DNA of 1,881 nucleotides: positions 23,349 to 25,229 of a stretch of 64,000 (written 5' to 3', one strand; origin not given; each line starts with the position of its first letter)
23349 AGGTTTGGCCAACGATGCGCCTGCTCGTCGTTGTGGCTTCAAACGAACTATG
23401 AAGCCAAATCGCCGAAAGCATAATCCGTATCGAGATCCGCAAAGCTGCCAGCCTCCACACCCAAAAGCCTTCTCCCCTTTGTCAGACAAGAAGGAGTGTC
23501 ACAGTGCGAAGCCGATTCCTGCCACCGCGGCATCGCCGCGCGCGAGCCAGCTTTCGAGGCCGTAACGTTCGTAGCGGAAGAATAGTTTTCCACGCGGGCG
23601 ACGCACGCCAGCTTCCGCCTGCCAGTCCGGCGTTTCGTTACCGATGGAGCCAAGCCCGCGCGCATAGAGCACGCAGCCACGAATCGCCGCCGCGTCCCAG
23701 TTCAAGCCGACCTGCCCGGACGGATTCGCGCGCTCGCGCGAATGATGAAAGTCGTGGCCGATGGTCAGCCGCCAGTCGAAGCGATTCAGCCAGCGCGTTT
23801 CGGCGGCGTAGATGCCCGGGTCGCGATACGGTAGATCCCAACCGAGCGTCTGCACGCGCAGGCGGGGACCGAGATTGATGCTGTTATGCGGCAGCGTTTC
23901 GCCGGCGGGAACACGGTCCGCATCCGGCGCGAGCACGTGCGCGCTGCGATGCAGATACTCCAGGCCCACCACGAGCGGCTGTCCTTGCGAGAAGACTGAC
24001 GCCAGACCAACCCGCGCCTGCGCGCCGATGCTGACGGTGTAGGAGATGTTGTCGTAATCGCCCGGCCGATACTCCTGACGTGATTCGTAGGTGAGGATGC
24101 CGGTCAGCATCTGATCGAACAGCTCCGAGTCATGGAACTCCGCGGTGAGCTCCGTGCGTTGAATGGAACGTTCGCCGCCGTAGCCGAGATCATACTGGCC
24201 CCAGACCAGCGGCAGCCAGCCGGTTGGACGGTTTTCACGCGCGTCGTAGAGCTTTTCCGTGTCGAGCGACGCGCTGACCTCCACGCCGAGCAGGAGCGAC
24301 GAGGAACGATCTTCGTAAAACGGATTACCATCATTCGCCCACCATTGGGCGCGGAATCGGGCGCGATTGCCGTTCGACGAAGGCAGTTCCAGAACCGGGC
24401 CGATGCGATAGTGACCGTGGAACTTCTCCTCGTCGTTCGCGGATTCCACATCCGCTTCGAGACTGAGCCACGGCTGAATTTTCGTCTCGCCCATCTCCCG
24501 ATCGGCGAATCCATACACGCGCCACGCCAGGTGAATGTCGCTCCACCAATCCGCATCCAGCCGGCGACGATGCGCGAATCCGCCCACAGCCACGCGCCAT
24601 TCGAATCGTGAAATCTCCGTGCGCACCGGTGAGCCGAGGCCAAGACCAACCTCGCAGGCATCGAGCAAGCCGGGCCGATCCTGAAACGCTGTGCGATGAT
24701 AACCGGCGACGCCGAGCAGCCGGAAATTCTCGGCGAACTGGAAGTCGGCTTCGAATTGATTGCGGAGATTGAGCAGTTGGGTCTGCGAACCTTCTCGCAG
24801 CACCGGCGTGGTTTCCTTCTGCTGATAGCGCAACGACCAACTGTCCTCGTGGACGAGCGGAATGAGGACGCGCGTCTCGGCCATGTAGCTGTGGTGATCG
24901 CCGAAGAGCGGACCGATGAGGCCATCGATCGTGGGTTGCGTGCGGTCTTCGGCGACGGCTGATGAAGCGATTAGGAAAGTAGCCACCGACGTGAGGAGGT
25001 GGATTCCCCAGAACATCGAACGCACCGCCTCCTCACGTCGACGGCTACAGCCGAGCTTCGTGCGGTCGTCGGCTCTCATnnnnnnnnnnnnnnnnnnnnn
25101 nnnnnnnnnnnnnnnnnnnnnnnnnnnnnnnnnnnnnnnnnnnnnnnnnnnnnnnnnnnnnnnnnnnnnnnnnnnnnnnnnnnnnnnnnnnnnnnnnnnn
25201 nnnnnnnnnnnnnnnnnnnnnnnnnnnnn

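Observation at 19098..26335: Orphan TAL + two flavin-dependent halogenases + O-methyltransferase + beta-barrel cluster with no CoA ligase, PKS or NRPS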

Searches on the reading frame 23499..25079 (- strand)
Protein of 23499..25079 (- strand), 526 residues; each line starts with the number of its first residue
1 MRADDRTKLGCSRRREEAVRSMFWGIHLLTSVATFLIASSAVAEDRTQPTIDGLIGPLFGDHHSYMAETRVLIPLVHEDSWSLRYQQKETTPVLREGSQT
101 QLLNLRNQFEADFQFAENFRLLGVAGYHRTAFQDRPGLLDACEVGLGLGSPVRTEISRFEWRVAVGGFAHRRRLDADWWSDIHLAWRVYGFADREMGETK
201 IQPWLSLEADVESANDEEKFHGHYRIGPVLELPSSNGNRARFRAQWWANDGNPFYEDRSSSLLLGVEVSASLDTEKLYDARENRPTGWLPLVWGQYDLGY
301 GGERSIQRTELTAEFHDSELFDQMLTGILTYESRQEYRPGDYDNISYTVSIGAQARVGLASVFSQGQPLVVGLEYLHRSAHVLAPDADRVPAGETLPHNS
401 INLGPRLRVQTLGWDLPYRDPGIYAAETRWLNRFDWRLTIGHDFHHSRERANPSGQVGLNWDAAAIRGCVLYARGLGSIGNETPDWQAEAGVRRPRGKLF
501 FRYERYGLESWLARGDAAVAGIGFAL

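Call 4: search_protein_families(library=pfam, proteins=[window:23499-25079:-])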
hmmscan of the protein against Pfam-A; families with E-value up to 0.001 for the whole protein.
window:23499-25079:- (526 aa): 0 families

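Call 6: search_protein_families(library=ncbifam, proteins=[window:23499-25079:-])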
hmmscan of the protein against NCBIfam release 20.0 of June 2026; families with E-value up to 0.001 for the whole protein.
window:23499-25079:- (526 aa): 0 families
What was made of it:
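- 23499..25079 (-): Large outer-membrane beta-barrel of a Verrucomicrobiota-only family; facultatively associated with the cluster. No Pfam or NCBIfam match (calls 4, 6).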

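Call 19: find_homologous_proteins(query=window:23499-25079:-)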
Query window:23499-25079:- (526 aa): 111 proteins with E <= 0.001 among 8000 candidates.
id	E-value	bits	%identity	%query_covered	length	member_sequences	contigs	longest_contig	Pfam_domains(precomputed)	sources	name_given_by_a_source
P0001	0.0e+0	1133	92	100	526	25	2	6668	-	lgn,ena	-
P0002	1.6e-293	993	83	97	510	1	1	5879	-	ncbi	-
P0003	2.0e-292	989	84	94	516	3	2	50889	-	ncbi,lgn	-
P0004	8.5e-215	733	62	94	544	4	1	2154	-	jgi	jgi:hypothetical protein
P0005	6.9e-211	720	62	94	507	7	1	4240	-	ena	-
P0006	2.4e-210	718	63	93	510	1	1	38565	-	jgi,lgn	jgi:hypothetical protein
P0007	2.4e-210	718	62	94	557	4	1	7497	-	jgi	jgi:hypothetical protein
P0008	4.3e-210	717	63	94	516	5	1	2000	-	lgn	-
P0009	8.5e-210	716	64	93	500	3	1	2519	-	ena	-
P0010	1.3e-209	716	62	95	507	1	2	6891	-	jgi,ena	jgi:hypothetical protein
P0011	4.6e-209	714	63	92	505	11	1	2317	-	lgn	-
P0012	1.9e-208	712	62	95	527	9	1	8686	-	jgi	jgi:hypothetical protein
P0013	2.4e-207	708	63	93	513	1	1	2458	-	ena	-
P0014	3.6e-207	708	62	94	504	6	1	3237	-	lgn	-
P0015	8.9e-207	706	60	95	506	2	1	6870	-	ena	-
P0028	2.4e-201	688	58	96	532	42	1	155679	-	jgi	jgi:hypothetical protein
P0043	4.5e-169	582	53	98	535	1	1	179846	-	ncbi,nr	ncbi:MAG: hypothetical protein PCFJNLEI_03159 [Verrucomicrobiae bacterium]|nr:hypothetical protein [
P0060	2.2e-141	491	47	90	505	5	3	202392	-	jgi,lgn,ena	jgi:hypothetical protein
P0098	1.5e-126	442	43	95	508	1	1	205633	-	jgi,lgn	jgi:hypothetical protein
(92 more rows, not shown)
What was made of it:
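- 23499..25079 (-): 111 homologues; those that carry a source name are from Verrucomicrobiota (call 19).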

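Call 20: find_encoding_contigs(protein=P0043, flank=10000, max_places=2)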
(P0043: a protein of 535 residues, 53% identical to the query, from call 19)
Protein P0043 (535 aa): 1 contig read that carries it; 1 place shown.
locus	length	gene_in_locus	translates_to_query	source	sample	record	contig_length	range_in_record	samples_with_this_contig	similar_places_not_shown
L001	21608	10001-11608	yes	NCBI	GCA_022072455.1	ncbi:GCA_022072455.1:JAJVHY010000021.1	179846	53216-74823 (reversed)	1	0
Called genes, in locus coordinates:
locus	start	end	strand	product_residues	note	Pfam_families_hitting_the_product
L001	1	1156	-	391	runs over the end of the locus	PF04055:Radical_SAM, PF19288:CofH_C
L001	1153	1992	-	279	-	PF01040:UbiA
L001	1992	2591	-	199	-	-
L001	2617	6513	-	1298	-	PF00498:FHA, PF16697:Yop-YscD_cpl, PF00069:Pkinase, PF07714:PK_Tyr_Ser-Thr, PF24105:Beta-prop_CAF1B_HIR1, PF25173:Beta-prop_WDR3_1st, PF00400:WD40, PF23409:Beta-prop_EML, +103 more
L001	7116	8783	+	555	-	PF00575:S1, PF13509:S1_2 (faint), PF17092:PCB_OB (faint), PF00575:S1, PF00575:S1, PF23459:S1_RRP5 (weak), PF00575:S1, PF23459:S1_RRP5 (weak), +3 more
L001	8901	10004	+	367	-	PF00579:tRNA-synt_1b, PF01479:S4 (weak)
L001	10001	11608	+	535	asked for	-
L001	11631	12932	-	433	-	PF00999:Na_H_Exchanger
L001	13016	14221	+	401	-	PF01494:FAD_binding_3, PF04820:Trp_halogenase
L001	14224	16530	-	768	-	PF01494:FAD_binding_3, PF04820:Trp_halogenase, PF12831:FAD_oxidored, PF04820:Trp_halogenase, PF21212:Dimerisation2-like_dom, PF00891:Methyltransf_2, PF13489:Methyltransf_23, PF08242:Methyltransf_12, +5 more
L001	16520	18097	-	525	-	PF00221:Lyase_aromatic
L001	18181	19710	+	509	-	PF01266:DAO (faint), PF01593:Amino_oxidase, PF13450:NAD_binding_8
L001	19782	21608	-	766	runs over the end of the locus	PF12450:vWF_A, PF00092:VWA, PF13519:VWA_2, PF13768:VWA_3, PF12034:YfbK_C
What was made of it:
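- Hal1 and the methyltransferase are fused in L001 (call 20).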

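Call 21: find_encoding_contigs(protein=P0098, flank=10000, max_places=2)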
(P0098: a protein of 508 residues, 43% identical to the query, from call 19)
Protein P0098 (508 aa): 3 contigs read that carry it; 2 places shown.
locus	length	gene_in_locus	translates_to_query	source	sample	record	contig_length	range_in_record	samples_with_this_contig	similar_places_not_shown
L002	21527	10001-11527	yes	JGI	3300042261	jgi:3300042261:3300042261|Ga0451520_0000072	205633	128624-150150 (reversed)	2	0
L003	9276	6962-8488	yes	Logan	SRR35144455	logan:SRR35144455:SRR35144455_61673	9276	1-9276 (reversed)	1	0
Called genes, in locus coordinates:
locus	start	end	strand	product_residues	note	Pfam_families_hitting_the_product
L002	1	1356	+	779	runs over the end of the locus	PF08409:TMTC_DUF1736 (weak), PF07719:TPR_2 (faint)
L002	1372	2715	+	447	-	PF02321:OEP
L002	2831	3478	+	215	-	PF02578:Cu-oxidase_4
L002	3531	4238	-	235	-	-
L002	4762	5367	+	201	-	PF13505:OMP_b-brl (weak)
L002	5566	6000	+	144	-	PF02082:Rrf2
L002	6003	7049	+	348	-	PF01883:FeS_assembly_P, PF00142:Fer4_NifH (faint), PF01656:CbiA, PF09140:MipZ (weak), PF10609:ParA, PF13614:AAA_31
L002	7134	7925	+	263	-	-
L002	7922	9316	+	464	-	PF00753:Lactamase_B (weak), PF12706:Lactamase_B_2 (faint), PF16661:Lactamase_B_6, PF10996:Beta-Casp, PF07521:RMMBL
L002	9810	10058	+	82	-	-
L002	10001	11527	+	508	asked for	-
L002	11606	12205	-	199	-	PF01726:LexA_DNA_bind, PF00717:Peptidase_S24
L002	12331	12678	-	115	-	PF00072:Response_reg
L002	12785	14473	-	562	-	PF11412:DsbD_N (weak), PF02683:DsbD_TM, PF13386:DsbD_2 (weak), PF03190:Thioredox_DsbH (weak), PF00085:Thioredoxin, PF13098:Thioredoxin_2, PF13899:Thioredoxin_7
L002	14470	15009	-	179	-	PF00578:AhpC-TSA, PF08534:Redoxin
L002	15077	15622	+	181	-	PF07638:Sigma70_ECF (faint), PF04542:Sigma70_r2, PF08281:Sigma70_r4_2, PF04545:Sigma70_r4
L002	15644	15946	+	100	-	-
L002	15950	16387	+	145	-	PF13801:Metal_resist (weak), PF07813:LTXXQ, PF16231:DUF4890 (weak)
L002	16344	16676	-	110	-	-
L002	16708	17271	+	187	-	-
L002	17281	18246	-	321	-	PF02985:HEAT (faint), PF13646:HEAT_2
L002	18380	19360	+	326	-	PF00348:polyprenyl_synt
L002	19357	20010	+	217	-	PF07638:Sigma70_ECF, PF04542:Sigma70_r2, PF08281:Sigma70_r4_2, PF04545:Sigma70_r4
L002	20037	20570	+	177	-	-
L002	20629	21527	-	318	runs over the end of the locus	PF01116:F_bP_aldolase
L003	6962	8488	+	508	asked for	-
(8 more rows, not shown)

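Call 22: find_encoding_contigs(protein=P0028, flank=10000, max_places=1)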
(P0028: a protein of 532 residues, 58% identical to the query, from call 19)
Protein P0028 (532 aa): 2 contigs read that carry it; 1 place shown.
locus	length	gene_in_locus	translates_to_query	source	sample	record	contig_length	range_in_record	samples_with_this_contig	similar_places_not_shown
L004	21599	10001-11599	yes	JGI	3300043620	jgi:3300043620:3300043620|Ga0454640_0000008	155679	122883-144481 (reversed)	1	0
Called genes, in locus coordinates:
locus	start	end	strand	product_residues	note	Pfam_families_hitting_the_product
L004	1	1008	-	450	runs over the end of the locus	PF04542:Sigma70_r2, PF08281:Sigma70_r4_2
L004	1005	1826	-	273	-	-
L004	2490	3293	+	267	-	-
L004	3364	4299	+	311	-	PF00892:EamA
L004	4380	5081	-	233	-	PF00702:Hydrolase, PF12710:HAD (weak)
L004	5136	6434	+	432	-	PF00709:Adenylsucc_synt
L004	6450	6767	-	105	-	PF18480:DUF5615 (weak)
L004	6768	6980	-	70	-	PF04255:DUF433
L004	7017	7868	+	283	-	PF01255:Prenyltransf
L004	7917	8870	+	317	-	PF01148:CTP_transf_1, PF01864:CarS-like (weak)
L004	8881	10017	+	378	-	PF02670:DXP_reductoisom, PF08436:DXP_redisom_C, PF13288:DXPR_C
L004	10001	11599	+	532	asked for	-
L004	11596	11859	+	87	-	PF11746:DUF3303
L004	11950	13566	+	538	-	PF12679:ABC2_membrane_2 (faint), PF12698:ABC2_membrane_3 (weak)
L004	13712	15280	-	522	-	-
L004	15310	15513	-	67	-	-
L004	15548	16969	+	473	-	PF11832:DUF3352 (weak)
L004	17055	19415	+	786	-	PF01432:Peptidase_M3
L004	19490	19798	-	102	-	-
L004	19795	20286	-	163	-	PF19502:DUF6036 (weak)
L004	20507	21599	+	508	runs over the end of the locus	PF00370:FGGY_N, PF02782:FGGY_C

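Call 23: find_encoding_contigs(protein=P0060, flank=10000, max_places=1)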
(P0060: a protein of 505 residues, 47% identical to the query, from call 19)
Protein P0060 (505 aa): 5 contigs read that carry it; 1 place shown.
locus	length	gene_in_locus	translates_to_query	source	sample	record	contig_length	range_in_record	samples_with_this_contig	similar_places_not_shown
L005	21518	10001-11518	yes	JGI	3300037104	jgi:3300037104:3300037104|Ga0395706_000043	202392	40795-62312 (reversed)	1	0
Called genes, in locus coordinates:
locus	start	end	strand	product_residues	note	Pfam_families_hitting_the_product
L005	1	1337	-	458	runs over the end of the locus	PF02321:OEP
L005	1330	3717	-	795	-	-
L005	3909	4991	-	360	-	PF00730:HhH-GPD, PF00633:HHH, PF14815:NUDIX_4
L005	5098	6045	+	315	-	PF01351:RNase_HII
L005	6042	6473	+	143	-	-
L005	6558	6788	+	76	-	PF09723:Zn_ribbon_8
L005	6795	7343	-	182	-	PF00857:Isochorismatase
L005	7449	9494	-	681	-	PF22745:Nlig-Ia, PF01653:DNA_ligase_aden, PF03120:OB_DNA_ligase, PF03119:DNA_ligase_ZBD (weak), PF12826:HHH_2, PF14520:HHH_5 (weak), PF00533:BRCT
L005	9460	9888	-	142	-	PF04892:VanZ-LLP1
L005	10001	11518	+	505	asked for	-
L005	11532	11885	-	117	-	PF00072:Response_reg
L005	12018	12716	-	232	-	PF13428:TPR_14 (faint), PF00515:TPR_1 (faint), PF13414:TPR_11 (weak), PF13432:TPR_16 (weak), PF07719:TPR_2 (weak), PF13414:TPR_11 (weak)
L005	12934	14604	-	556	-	PF13584:BatD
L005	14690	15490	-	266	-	PF00515:TPR_1 (faint), PF07719:TPR_2 (faint), PF13414:TPR_11 (faint), PF13432:TPR_16 (faint)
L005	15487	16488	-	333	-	PF00092:VWA, PF06707:DUF1194 (faint), PF13519:VWA_2, PF13768:VWA_3 (faint)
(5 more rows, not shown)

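Call 24: find_encoding_contigs(protein=P0003, flank=10000, max_places=1)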
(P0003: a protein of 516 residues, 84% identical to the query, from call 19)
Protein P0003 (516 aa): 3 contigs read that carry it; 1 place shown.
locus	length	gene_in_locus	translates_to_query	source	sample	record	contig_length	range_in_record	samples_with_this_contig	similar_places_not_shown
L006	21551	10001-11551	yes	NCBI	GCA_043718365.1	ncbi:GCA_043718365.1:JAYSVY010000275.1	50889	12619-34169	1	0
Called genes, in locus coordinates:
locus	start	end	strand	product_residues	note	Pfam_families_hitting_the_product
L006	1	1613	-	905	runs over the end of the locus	PF13895:Ig_2 (faint), PF13927:Ig_3 (faint), PF13205:Big_5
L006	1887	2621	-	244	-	PF04474:DUF554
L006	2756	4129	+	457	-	PF01011:PQQ (faint), PF13570:Beta-prop_ACSF4 (faint), PF13360:PQQ_2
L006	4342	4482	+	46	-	-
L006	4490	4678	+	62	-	-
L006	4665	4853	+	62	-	-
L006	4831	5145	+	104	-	PF02452:PemK_toxin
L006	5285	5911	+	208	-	-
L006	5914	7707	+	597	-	PF13181:TPR_8 (faint), PF13414:TPR_11 (faint), PF13428:TPR_14 (faint), PF13431:TPR_17 (faint), PF13432:TPR_16, PF14559:TPR_19, PF00515:TPR_1 (weak), PF07719:TPR_2 (weak), +1 more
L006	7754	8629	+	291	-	-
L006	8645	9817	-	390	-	PF01263:Aldose_epim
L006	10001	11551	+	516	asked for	-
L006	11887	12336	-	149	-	-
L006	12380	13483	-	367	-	PF01400:Astacin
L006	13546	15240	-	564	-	-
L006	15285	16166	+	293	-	-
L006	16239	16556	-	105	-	PF02452:PemK_toxin (weak)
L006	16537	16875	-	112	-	PF01954:AF2212-like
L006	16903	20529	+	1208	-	PF00069:Pkinase, PF07714:PK_Tyr_Ser-Thr, PF25174:Beta-prop_THOC3, PF23381:Beta-prop_IFT122_1st, PF24807:WD40_CDC20-Fz, PF24814:WD40_Prp19, PF25173:Beta-prop_WDR3_1st, PF25175:Beta-prop_WDR5, +63 more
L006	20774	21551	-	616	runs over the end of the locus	PF02705:K_trans, PF22776:K_trans_C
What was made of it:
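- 23499..25079 (-): It stands alone in unrelated contexts in L002 and L004-L006 (calls 21-24).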

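Call 62: predict_structure(alignment_id=A1)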
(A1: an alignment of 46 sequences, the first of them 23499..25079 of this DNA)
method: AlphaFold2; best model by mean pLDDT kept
length: 526 residues; sequences in the alignment: 46
mean_pLDDT: 91.1   pTM: 0.85
mean pLDDT of the five models: 91.1, 89.2, 88.1, 87.5, 86.7
residues with pLDDT >= 90: 410; 70-90: 88; 50-70: 14; < 50: 14
segments of 3 or more residues with pLDDT < 50: 1-3, 6-11, 38-42
pLDDT, mean of each block of 10 residues (from residue 1): 47 61 80 61 74 94 93 93 96 86 95 95 97 93 98 88 98 95 98 94 97 92 98 91 97 91 96 85 92 96 94 95 95 91 92 91 90 96 92 90 96 93 94 97 91 97 97 98 96 95 94 92 95
secondary structure, 60 per line:
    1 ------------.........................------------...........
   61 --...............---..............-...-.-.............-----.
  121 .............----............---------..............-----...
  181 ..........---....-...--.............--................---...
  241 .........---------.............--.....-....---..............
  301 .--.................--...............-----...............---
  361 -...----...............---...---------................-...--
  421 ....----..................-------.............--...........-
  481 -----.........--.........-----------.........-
elements in order: H13-37 E50-60 E63-77 E81-94 E102-114 E120-133 E138-149 E159-172 E178-190 E194-197 E199-201 E204-216 E219-234 E238-249 E259-271 H274-278 H280-283 E287-301 E304-320 E323-337 E343-357 E369-383 E399-411 H421-424 E429-446 E454-466 E469-479 E486-494 E497-505 E517-525
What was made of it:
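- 23499..25079 (-): AlphaFold2 mean pLDDT 91.1 with about 25 strands (call 62).
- Checked: The AlphaFold2 model is a confident beta-barrel (mean pLDDT 91.1, about 25 strands, call 62).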

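Call 64: fold_search(model_id=the predicted structure, library=pdb)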
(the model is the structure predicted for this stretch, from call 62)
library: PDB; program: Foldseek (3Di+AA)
matches with E <= 10: 812; with E <= 0.001: 98
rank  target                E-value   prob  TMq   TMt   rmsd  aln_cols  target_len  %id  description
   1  2hdf                  1.7e-07  1.00  0.34  0.31  14.3       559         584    8  Crystal structure of the Colicin I receptor Cir from E.coli (released 2007-05-08)
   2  2hdi_A                6.5e-06  1.00  0.33  0.30  14.1       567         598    8  Crystal structure of the Colicin I receptor Cir from E.coli in complex with receptor binding domain of Colicin Ia. (released 2007-05-08)
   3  6h7f_A                7.8e-06  0.97  0.18  0.15  25.8       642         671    9  Crystal structure of BauA, the Ferric preacinetobactin receptor from Acinetobacter baumannii in complex with Fe3+-Prea (released 2018-10-10)
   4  6h7v_A                8.6e-06  0.97  0.17  0.15  25.7       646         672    8  Crystal structure of BauA, the Ferric preacinetobactin receptor from Acinetobacter baumannii (released 2018-10-10)
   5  9fy9_D                1.1e-05  1.00  0.31  0.25  20.7       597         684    9  Cryo-EM structure of the type 1 chaperone-usher pilus FimD-tip complex (FimDHGFC) - Conformer 1 (released 2025-06-04)
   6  6h7v_B                1.7e-05  0.95  0.17  0.14  25.6       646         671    8  Crystal structure of BauA, the Ferric preacinetobactin receptor from Acinetobacter baumannii (released 2018-10-10)
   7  5fp2_A                2.5e-05  1.00  0.33  0.34  14.1       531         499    9  Crystal structure of the siderophore receptor PirA from Pseudomonas aeruginosa (released 2015-12-09)
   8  9nn6_A                2.5e-05  1.00  0.27  0.24  20.2       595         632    9  E. coli Cir in Complex with the RBD of Microcin V (released 2025-09-24)
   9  5fp2_B                3.1e-05  1.00  0.32  0.32  14.4       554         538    8  Crystal structure of the siderophore receptor PirA from Pseudomonas aeruginosa (released 2015-12-09)
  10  1nqe                  3.7e-05  1.00  0.27  0.26  16.7       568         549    6  OUTER MEMBRANE COBALAMIN TRANSPORTER (BTUB) FROM E. COLI (released 2003-04-29)
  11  3qlb_A                3.9e-05  0.94  0.17  0.15  25.7       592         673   10  Enantiopyochelin outer membrane TonB-dependent transporter from Pseudomonas fluorescens bound to the ferri-enantiopyoc (released 2011-12-07)
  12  4fsp                  4.3e-05  1.00  0.22  0.27  16.9       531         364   10  Crystal Structure of Pseudomonas aeruginosa OccK11 (OpdR) (released 2013-07-24)
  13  2qtk_B                4.7e-05  1.00  0.22  0.27  18.3       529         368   10  Crystal Structure of the outer membrane protein opdK from Pseudomonas aeruginosa (released 2008-06-24)
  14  9dir_B                5.7e-05  1.00  0.27  0.24  18.5       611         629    9  Cryo-EM structure of the heme/hemoglobin transporter ChuA, in complex with de novo designed binder G7 (released 2025-05-21)
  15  8bmx_A                6.8e-05  0.98  0.22  0.19  21.2       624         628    7  Bacteroides thetaiotaomicron B12 TonB dependent transporter in complex with a surface lipoprotein (released 2023-09-20)
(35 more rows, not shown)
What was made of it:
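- On Known outer-membrane barrel families (TonB-dependent transporters, ushers, LptD, Occ porins): The best Foldseek TM-score is 0.34, with rmsd above 14 A (call 64).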

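Call 78: search_protein_families(library=ncbifam, proteins=[L001:18181-19710:+], max_evalue=1e-8)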
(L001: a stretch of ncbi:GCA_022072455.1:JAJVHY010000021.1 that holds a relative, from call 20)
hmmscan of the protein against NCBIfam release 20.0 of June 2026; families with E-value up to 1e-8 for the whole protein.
L001:18181-19710:+ (509 aa): 9 families
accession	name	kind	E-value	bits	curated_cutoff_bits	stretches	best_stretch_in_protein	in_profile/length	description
TIGR02730.1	carot_isom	equivalog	1.5e-32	113.1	586.9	1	224-482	226-483/493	carotenoid isomerase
TIGR02734.1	crtI_fam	subfamily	1.7e-27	96.3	238.1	1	7-305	2-296/504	phytoene desaturase family protein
TIGR02733.1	desat_CrtD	equivalog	2.7e-23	82.4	549.7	2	222-488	227-489/492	C-3',4' desaturase CrtD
NF045637.1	carotdesatCrtDProt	equivalog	2.3e-16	59.4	580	0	223-292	218-287/485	1-hydroxycarotenoid 3,4-desaturase CrtD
NF058655.1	CrtID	equivalog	4.8e-16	58.7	640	0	6-60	1-56/478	bifunctional phytoene desaturase/3,4-desaturase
NF045689.1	BCarotKetCrtO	equivalog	9.2e-14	50.9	1000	1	209-304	225-324/563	beta-carotene ketolase CrtO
NF042421.1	hydcarot_desat_CrtD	equivalog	9.6e-14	50.7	500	0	5-57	3-55/487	1-hydroxycarotenoid 3,4-desaturase CrtD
NF005560.0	PRK07233.1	equivalog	1.2e-13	50.7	252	0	5-59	2-56/435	hypothetical protein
TIGR03467.1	HpnE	equivalog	2.2e-09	37.1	283.05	0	6-62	1-59/430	hydroxysqualene dehydroxylase HpnE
